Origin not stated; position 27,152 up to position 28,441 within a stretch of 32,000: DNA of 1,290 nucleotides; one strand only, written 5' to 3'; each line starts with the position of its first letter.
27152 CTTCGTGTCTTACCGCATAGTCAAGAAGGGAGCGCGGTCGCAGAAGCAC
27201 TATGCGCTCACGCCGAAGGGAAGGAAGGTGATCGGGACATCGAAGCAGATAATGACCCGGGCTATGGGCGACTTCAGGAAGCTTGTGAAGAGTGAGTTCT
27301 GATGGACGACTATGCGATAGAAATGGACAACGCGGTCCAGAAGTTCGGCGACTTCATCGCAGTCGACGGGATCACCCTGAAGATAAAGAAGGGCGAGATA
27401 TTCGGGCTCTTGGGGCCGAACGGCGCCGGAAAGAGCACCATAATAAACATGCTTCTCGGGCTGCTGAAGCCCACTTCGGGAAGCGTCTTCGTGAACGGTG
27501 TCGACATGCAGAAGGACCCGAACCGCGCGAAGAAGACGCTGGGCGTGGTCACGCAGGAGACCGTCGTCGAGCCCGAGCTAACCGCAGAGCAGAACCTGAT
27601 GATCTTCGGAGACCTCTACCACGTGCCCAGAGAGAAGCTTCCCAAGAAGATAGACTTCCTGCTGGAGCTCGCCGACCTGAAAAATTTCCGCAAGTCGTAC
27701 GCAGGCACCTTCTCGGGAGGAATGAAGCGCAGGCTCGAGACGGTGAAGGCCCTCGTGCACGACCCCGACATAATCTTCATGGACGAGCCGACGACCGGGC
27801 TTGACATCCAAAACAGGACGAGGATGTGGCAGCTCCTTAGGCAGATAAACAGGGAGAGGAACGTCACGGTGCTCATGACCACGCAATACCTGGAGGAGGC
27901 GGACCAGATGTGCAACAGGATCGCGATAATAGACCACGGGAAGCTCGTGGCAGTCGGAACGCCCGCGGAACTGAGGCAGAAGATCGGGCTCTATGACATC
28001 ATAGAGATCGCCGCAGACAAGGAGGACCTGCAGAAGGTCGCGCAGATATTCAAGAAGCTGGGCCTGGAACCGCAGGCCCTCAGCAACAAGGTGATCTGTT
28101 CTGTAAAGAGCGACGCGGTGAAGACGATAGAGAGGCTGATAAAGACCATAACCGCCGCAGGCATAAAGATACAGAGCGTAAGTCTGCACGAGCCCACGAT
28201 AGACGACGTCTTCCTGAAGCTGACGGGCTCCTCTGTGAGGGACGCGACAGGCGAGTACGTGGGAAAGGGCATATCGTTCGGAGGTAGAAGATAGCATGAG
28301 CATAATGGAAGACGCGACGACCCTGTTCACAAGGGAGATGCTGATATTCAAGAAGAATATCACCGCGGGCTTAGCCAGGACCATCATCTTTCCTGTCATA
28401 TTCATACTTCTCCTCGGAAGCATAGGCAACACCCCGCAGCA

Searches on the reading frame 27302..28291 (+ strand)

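Call 61: search_protein_families(library=padloc, proteins=[window:27302-28291:+], max_evalue=0.01)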
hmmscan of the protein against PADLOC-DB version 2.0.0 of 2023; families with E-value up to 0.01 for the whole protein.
window:27302-28291:+ (330 aa): 16 families
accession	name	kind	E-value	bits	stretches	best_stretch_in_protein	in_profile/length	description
PDLC04135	mad3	-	2.3e-28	97.8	2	109-225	239-357/374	mads_3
PDLC04140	mad8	-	1.6e-11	42.3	1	22-202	18-239/314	mads_8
PDLC02980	AriA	-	3.4e-10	38.4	2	134-195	235-298/304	-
PDLC02914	ATPase-Toprim_I-B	-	9e-07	26.4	1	151-194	199-242/443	-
PDLC04175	HEC-01A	-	5.2e-06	23.8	0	23-51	19-45/363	-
PDLC04164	AriA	-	2.1e-05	22.2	1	153-194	191-230/253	-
PDLC02979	AriA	-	0.00015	19.7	0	33-58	25-50/373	-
PDLC00091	GajA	-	0.0002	18.4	1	24-185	18-175/627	AAA ATPase domain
PDLC00281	PtuA1|PtuA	-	0.00035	17.8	1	27-61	33-67/448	AAA ATPase domain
PDLC04148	HEC-03B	-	0.00066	16.8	1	25-58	15-47/458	-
PDLC04734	PDC-M62A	-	0.0018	15.3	1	24-58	53-87/597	-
PDLC03878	NsnB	-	0.0022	15.8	0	36-59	26-49/345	-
PDLC04182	HEC-01A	-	0.0035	14.4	0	34-51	34-51/406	-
PDLC00284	PtuA1|PtuA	-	0.0037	14.1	1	15-50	67-102/545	AAA ATPase domain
PDLC04391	PDC-M07A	-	0.0047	14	0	136-194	283-343/412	-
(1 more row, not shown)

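Call 88: search_protein_families(library=ncbifam, proteins=[window:27302-28291:+], max_evalue=0.001)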
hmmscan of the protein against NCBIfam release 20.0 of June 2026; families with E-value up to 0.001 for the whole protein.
window:27302-28291:+ (330 aa): 187 families (the best 25 are shown)
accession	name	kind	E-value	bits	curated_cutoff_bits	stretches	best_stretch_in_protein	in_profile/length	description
TIGR01188.1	drrA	subfamily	2.5e-97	325.8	312.45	1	14-309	2-302/302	daunorubicin resistance ABC transporter, ATP-binding protein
NF010060.0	PRK13537.1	equivalog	7.2e-67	225.5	521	1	5-314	15-314/314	nodulation factor ABC transporter ATP-binding protein NodI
NF010059.0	PRK13536.1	equivalog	8.6e-62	208.8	549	1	3-312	41-340/342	nodulation factor ABC transporter ATP-binding protein NodI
NF033858.1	ABC2_perm_RbbA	equivalog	1.2e-61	208.7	1050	1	3-230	264-490/909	ribosome-associated ATPase/putative transporter RbbA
TIGR01288.1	nodI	equivalog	2.5e-59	200.8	424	1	3-312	2-301/303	nodulation factor ABC transporter ATP-binding protein NodI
TIGR03864.1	PQQ_ABC_ATP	hypoth_equivalog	2.3e-56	190.9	302.25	1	6-233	2-228/236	ABC transporter, ATP-binding subunit, PQQ-dependent alcohol dehydrogenase system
TIGR03522.1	GldA_ABC_ATP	equivalog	1.6e-50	172.3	402.6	1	6-308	3-301/301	gliding motility-associated ABC transporter ATP-binding subunit GldA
TIGR03265.1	PhnT2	equivalog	5.1e-47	160.8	457.7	1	5-227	4-225/353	putative 2-aminoethylphosphonate ABC transporter ATP-binding protein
TIGR01186.1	proV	subfamily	2.3e-45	155.3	326.6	1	15-249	3-241/363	betaine/proline/choline family ABC transporter ATP-binding protein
TIGR00968.1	3a0106s01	subfamily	3.2e-45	154.5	342.75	1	6-226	1-220/237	sulfate ABC transporter ATP-binding protein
TIGR04406.1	LPS_export_lptB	equivalog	9.8e-44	149.4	240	1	7-224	3-222/239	LPS export ABC transporter ATP-binding protein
TIGR03740.1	galliderm_ABC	subfamily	4.7e-42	144.2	309.75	1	7-216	2-203/223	lantibiotic protection ABC transporter ATP-binding subunit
NF040840.2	tungstate_WtpC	equivalog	6.6e-41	140.7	440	1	6-234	2-237/347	tungstate ABC transporter ATP-binding protein WtpC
NF008621.0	PRK11607.1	equivalog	8.9e-40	136.6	613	1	6-225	20-238/377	putrescine ABC transporter ATP-binding subunit PotG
TIGR04521.1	ECF_ATPase_2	equivalog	2.2e-39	135.3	330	1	19-256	19-262/279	energy-coupling factor transporter ATPase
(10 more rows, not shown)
